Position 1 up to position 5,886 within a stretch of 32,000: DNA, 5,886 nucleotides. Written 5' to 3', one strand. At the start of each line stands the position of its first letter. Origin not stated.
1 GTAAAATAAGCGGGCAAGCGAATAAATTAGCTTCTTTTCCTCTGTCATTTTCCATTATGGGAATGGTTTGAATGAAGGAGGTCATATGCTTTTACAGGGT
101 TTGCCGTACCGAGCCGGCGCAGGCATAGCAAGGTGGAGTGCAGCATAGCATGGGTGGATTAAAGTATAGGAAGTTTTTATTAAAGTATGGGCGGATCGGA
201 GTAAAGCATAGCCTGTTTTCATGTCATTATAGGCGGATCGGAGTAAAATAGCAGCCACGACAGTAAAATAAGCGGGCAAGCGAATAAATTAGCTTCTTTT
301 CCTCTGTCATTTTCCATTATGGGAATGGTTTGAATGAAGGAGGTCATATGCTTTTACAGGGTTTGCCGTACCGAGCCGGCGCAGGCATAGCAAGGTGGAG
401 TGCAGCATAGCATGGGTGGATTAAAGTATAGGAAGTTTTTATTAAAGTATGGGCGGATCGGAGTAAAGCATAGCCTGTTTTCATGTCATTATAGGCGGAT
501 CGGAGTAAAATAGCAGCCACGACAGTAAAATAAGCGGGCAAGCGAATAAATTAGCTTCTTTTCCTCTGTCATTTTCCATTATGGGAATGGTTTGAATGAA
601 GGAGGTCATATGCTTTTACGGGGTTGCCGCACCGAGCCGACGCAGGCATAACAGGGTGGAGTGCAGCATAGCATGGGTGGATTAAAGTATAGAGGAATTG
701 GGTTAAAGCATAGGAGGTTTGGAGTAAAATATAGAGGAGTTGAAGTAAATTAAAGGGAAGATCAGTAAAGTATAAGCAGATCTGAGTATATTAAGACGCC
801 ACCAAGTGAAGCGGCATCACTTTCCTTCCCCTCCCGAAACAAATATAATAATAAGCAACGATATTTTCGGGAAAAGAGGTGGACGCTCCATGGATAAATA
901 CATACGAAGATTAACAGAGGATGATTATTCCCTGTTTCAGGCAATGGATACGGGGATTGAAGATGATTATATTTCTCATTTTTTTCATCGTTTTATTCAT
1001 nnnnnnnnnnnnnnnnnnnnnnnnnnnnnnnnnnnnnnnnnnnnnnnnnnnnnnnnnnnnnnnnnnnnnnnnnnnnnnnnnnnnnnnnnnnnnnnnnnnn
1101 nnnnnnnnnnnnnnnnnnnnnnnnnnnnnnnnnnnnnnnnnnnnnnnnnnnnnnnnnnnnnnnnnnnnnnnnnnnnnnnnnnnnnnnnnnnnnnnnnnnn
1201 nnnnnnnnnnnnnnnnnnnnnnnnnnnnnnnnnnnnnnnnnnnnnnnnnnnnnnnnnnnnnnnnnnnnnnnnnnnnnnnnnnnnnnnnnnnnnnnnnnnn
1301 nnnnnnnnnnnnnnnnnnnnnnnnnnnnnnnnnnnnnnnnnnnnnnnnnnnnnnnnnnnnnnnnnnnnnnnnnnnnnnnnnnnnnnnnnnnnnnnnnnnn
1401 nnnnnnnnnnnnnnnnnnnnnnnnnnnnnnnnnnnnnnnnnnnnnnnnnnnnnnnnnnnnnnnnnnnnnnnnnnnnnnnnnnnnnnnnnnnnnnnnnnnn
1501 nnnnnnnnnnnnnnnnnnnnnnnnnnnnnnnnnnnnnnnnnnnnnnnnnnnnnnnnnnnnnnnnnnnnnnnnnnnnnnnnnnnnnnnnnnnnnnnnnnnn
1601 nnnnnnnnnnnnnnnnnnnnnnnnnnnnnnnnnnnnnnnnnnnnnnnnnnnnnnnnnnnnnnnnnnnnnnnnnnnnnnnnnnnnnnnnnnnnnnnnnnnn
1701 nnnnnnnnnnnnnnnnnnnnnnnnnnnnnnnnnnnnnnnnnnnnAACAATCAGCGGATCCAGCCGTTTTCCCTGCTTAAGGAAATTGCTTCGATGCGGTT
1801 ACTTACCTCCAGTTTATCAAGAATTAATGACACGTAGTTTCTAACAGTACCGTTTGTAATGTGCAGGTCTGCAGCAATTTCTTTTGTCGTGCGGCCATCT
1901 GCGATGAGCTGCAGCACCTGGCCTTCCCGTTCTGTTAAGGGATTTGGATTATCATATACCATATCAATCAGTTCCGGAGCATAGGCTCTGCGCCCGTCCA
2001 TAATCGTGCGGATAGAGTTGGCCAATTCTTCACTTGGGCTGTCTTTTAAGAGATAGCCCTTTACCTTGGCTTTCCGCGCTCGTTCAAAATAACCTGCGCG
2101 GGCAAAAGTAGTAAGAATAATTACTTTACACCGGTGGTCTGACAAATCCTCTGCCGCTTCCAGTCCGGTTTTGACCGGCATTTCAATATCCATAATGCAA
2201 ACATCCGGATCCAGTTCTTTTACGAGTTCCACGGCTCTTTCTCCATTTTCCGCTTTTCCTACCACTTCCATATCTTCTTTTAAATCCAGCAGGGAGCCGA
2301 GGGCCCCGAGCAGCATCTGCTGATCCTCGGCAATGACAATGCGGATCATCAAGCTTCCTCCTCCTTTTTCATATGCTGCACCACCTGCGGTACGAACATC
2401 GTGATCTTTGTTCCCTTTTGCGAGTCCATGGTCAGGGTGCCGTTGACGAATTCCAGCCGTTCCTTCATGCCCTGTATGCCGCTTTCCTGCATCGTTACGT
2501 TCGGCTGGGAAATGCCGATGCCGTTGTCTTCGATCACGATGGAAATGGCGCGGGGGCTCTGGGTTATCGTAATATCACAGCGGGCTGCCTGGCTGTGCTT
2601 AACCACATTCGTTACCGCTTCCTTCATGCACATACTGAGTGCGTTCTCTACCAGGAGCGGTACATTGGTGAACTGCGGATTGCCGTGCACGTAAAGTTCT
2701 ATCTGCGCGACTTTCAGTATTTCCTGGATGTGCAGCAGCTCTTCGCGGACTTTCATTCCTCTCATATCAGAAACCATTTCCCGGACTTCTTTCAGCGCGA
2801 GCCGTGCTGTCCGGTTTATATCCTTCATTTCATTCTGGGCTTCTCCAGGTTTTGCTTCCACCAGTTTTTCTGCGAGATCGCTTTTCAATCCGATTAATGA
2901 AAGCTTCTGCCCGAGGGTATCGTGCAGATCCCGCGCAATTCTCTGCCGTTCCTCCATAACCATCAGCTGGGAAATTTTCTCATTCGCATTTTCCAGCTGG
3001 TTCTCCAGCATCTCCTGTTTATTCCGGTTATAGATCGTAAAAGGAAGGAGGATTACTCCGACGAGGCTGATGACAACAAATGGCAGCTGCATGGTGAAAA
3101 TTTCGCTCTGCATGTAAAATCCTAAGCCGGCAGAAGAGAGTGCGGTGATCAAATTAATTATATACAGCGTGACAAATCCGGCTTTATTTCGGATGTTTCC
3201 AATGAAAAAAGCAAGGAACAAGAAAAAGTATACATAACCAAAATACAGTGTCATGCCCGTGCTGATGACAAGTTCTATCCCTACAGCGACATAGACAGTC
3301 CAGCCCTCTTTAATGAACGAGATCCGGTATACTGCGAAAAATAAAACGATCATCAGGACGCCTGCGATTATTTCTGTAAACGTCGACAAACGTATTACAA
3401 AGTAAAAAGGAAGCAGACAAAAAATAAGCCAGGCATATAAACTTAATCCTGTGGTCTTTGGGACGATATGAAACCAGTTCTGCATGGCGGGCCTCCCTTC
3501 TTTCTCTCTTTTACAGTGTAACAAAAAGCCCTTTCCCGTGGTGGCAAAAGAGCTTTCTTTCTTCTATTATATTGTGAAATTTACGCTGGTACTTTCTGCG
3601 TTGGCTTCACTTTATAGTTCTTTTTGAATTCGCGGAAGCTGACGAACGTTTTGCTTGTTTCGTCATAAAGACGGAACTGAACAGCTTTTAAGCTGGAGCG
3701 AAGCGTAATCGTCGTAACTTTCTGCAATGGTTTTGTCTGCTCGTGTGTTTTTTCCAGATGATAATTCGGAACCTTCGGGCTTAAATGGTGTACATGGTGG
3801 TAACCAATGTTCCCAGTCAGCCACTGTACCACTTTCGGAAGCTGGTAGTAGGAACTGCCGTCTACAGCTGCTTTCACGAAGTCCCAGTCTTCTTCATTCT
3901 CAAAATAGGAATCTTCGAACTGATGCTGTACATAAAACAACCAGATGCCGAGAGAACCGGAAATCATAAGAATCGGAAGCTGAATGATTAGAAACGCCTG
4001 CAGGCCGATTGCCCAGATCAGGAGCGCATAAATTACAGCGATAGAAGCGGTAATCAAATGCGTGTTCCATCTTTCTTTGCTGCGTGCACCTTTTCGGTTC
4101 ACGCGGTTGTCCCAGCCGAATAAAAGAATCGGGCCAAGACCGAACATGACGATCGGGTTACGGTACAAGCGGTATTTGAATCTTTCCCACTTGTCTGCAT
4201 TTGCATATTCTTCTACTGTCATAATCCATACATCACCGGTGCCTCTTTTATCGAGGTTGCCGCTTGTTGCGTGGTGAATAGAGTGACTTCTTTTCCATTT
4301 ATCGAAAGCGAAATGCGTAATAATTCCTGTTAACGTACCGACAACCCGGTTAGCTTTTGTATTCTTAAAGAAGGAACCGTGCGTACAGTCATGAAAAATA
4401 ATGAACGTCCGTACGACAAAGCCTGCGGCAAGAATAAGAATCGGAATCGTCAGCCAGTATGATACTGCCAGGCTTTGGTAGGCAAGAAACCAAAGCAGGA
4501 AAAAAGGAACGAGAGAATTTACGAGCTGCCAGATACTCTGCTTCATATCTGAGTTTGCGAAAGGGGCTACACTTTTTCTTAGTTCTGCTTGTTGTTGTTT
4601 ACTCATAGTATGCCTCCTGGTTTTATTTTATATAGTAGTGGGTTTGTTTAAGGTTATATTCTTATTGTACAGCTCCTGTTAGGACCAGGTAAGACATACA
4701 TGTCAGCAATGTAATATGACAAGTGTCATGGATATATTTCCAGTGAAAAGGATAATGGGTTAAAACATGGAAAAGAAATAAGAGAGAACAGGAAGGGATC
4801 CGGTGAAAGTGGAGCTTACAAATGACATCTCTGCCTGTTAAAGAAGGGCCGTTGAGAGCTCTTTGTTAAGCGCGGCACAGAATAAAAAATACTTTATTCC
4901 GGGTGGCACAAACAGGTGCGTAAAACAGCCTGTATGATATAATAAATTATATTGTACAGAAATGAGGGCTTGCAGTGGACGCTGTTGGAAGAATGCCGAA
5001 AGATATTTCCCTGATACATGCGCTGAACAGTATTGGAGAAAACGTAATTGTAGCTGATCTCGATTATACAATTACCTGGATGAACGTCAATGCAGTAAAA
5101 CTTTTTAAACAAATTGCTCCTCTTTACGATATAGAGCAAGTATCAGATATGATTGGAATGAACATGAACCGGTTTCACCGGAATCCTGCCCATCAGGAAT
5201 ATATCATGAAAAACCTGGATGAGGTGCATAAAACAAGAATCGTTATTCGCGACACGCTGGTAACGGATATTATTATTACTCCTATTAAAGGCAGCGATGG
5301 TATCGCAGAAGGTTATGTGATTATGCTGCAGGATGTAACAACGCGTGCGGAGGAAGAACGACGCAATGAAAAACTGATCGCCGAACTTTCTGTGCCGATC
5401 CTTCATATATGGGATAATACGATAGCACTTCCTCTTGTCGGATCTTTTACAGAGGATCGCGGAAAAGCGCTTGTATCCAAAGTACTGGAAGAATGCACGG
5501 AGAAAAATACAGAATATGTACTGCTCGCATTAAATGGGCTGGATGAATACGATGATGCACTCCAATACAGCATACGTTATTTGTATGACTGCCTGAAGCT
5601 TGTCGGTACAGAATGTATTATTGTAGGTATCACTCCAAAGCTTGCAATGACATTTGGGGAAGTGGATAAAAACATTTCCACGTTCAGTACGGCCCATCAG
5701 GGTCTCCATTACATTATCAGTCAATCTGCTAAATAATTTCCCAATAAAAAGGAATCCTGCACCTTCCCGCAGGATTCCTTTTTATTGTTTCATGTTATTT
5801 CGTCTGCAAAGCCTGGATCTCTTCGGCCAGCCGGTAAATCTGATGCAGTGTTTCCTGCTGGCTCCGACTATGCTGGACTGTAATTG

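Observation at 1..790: Higher-order tandem repeat (262-bp unit built from phased 20-21-bp sub-repeats) with two 100 % identical copies at the window edge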

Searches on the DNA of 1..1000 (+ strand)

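Call 13: search_dna_similar(query=window:1-800:+, collection=plasmids, mode=distant)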
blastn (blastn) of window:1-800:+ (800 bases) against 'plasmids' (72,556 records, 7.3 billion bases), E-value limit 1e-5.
No match.

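Call 14: search_dna_similar(query=window:1-800:+, collection=phages, mode=distant)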
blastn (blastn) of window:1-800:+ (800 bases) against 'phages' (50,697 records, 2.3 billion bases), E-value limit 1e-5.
No match.

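Call 44: search_rna_families(source=window, start=1, end=1000, threshold=evalue, max_evalue=10)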
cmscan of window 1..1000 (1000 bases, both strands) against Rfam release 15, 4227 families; matches with E-value up to 10: 1.
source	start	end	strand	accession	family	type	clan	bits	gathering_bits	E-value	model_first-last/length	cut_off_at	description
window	927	985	-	RF02929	algC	Cis-reg;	-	15.2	33.8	7.4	1-52/52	no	algC RNA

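Call 77: build_rna_model(alignment_id=A4)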
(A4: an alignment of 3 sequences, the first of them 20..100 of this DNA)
Model R1 built from alignment A4 (3 sequences, 81 columns); structure: RNAalifold consensus.
model positions 80; base pairs 25; branch points 0; effective number of sequences 1.79; information 0.708 bits per position. Calibrated on 0.2 Mb of random sequence (short: E-values are rough).
structure used (alignment columns):
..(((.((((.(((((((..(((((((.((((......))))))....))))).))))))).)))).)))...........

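Call 78: search_with_rna_model(model_id=R1, sources=[window, L001, L021, L022, L023, L024, L025, L026, L134, L135, L016], max_evalue=10)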
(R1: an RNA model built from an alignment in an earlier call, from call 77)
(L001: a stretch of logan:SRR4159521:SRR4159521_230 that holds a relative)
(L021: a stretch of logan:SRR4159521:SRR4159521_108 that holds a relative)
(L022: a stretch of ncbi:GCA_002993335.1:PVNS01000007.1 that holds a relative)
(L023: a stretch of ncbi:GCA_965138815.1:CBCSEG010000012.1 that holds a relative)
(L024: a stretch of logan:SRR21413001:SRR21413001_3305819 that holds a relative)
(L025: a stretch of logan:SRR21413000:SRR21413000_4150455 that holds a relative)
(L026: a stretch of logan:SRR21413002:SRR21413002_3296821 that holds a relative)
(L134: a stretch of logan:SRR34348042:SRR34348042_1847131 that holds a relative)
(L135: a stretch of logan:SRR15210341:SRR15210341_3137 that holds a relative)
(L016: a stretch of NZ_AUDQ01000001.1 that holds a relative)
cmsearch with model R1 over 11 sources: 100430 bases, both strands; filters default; matches with E-value up to 10: 8.
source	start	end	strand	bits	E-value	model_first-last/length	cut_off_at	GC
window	28638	28717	+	104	4.8e-21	1-80/80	no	0.31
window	28876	28955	+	103.9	4.9e-21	1-80/80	no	0.28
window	544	624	+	81.5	7.1e-16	1-80/80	no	0.37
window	20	100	+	81.2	8.4e-16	1-80/80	no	0.36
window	282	362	+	81.2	8.4e-16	1-80/80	no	0.36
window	28867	28946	-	18.1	0.29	1-80/80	no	0.34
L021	5716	5765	-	16.7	0.62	1-80/80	no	0.34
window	28629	28708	-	16.1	0.85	1-80/80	no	0.38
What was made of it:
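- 23..94 (+): Core palindrome of about 70 bp: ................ ... inner hairpin ... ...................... Further copies lie at 285-356 and 547-618. Covariance model hits only these 5 sites (call 78).
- AT-rich core with GC 0.28-0.37 (call 78). No solitary core anywhere else in the window or in relatives' loci (call 78).
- Tried and rejected: Solitary cores: the covariance model of the core found no extra copy in the window or in relatives' loci (calls 77, 78).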

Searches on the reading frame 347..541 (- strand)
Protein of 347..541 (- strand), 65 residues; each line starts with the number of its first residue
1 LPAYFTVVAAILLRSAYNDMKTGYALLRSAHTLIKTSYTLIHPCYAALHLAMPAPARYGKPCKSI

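Call 41: find_homologous_proteins(query=A3, max_evalue=10)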
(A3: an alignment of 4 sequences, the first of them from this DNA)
Query A3 (4 sequences): 515 candidates shared short words with the query, none scored E <= 10.
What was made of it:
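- Tried and rejected: The word-indexed protein search found nothing (call 41).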

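Call 56: search_protein_representatives(alignment_id=A3)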
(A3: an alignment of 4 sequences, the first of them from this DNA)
Query: 4 sequences, 54 profile positions. Proteins with E-value up to 0.001 (for the whole library): 42; up to 1e-10: 4; up to 1e-30: 0. The best 42 are listed.
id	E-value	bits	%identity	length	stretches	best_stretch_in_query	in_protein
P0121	8.0e-29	115.4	-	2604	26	16-31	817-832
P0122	2.1e-17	78.8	-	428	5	16-50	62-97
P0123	2.5e-14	68.9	-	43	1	1-41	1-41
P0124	1.5e-11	60.1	-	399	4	13-48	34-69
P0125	1.2e-08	50.8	-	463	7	10-48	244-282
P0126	4.5e-08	48.9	-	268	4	9-47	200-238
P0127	5.9e-08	48.5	-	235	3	10-42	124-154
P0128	1.6e-07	47.2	-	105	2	1-39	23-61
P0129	7.7e-07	45.0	-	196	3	16-51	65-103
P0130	1.9e-06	43.7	-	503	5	13-51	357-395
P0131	2.5e-06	43.3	-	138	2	12-47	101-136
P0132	1.1e-05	41.2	-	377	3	13-48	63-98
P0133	1.2e-05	41.1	-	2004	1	22-22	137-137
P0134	1.4e-05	40.9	-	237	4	12-48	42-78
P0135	1.8e-05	40.6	-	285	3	13-50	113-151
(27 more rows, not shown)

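Call 58: find_encoding_contigs(protein=P0123, flank=10000, max_places=10)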
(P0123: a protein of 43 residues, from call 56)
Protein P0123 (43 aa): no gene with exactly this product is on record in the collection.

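Call 59: list_cluster_members(proteins=[P0123, P0127, P0128, P0129])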
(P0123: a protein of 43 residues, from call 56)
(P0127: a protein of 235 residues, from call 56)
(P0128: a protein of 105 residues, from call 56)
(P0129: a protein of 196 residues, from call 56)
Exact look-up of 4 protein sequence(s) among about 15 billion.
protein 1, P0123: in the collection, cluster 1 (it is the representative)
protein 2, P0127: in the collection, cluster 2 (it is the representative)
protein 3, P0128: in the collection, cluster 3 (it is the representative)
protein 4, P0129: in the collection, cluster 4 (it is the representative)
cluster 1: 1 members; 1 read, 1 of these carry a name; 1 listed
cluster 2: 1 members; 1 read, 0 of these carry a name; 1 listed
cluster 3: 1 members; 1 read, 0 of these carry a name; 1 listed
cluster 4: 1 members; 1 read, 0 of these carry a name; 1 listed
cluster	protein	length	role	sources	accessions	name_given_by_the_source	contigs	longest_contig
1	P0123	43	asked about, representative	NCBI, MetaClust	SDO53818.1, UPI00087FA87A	hypothetical protein SAMN04488053_11722, partial [Alkalicoccus daliensis] | status=active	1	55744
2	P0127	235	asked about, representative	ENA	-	-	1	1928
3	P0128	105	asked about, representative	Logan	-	-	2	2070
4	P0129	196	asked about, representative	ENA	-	-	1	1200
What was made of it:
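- The third copy is annotated 'partial', which I take to mean it sits at a contig end (call 59).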

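Call 60: find_encoding_contigs(protein=P0128, flank=3000, max_places=3)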
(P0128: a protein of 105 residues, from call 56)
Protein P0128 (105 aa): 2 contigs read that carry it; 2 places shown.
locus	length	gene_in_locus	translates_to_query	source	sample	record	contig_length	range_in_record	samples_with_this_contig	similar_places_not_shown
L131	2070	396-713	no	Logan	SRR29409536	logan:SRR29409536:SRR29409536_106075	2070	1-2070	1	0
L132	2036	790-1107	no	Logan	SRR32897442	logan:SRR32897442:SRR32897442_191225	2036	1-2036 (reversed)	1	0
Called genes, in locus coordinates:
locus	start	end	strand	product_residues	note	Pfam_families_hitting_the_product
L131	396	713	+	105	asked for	-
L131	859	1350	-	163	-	-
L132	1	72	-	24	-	?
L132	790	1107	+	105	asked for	-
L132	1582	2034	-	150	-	?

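Call 61: find_encoding_contigs(protein=P0127, flank=3000, max_places=3)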
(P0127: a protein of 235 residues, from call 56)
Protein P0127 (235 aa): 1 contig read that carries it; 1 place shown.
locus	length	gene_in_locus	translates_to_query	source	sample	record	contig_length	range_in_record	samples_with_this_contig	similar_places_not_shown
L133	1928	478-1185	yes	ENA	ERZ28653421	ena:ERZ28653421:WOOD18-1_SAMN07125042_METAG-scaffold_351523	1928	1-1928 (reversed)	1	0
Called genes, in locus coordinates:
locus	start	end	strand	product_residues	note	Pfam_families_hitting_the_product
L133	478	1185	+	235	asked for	-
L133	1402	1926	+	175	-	?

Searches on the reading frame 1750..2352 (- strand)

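Call 9: search_protein_families(library=pfam, proteins=[window:1750-2352:-])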
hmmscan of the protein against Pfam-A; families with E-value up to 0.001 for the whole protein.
window:1750-2352:- (200 aa): 5 families
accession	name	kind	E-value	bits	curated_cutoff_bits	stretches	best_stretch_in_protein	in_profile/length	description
PF00072.30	Response_reg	-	7.8e-23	81.2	30.2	1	5-114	1-110/111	Response regulator receiver domain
PF00196.25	GerE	-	4.3e-18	65.1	23.5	1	138-192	2-56/57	Bacterial regulatory proteins, luxR family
PF08281.18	Sigma70_r4_2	-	1.3e-06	28.3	25.7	1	139-181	11-54/54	Sigma-70, region 4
PF13384.12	HTH_23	-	9.2e-06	25.8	24.6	1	144-175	8-39/50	Homeodomain-like domain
PF04545.22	Sigma70_r4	-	1.5e-05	24.9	24.1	1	139-181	5-48/50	Sigma-70, region 4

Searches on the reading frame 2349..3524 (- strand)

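Call 9: search_protein_families(library=pfam, proteins=[window:2349-3524:-])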
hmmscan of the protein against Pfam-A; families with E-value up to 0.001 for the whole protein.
window:2349-3524:- (391 aa): 4 families
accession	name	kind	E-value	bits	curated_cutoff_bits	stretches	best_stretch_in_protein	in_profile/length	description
PF23540.2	DesK_N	-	6.8e-53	179.3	24.8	1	14-163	1-150/151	DesK N-terminal domain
PF07730.19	HisKA_3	-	6.5e-21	75.1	24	1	192-255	1-64/68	Histidine kinase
PF02518.31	HATPase_c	-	6.9e-11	43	26.4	1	293-380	3-109/111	Histidine kinase-, DNA gyrase B-, and HSP90-like ATPase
PF13581.12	HATPase_c_2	-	5.7e-05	23.6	27.4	1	289-342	25-82/127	Histidine kinase-like ATPase domain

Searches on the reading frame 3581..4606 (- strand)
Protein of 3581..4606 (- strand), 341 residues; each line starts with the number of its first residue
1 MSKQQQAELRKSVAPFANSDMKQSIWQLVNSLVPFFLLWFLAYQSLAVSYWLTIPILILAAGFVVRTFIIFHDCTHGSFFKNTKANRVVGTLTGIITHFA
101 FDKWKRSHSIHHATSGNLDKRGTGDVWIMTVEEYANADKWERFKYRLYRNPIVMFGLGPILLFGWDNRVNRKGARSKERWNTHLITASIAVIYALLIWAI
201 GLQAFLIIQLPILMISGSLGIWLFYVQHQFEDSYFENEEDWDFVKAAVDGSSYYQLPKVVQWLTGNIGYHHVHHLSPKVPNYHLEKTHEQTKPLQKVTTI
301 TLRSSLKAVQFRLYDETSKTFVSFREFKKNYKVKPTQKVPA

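Call 9: search_protein_families(library=pfam, proteins=[window:3581-4606:-])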
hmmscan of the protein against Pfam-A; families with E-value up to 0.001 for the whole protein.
window:3581-4606:- (341 aa): 1 family
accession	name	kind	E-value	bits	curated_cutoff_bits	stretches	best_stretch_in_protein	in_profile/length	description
PF00487.30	FA_desaturase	-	4.8e-35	122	29.7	1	51-293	3-240/253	Fatty acid desaturase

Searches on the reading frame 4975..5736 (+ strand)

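Call 9: search_protein_families(library=pfam, proteins=[window:4975-5736:+])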
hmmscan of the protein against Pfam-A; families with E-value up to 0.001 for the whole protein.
window:4975-5736:+ (253 aa): 2 families
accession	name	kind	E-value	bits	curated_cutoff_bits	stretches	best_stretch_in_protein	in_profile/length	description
PF08448.16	PAS_4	-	5.3e-05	23.8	23.1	1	17-125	1-109/110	PAS fold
PF01740.26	STAS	-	0.00056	20.1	22.6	0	147-237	8-100/106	STAS domain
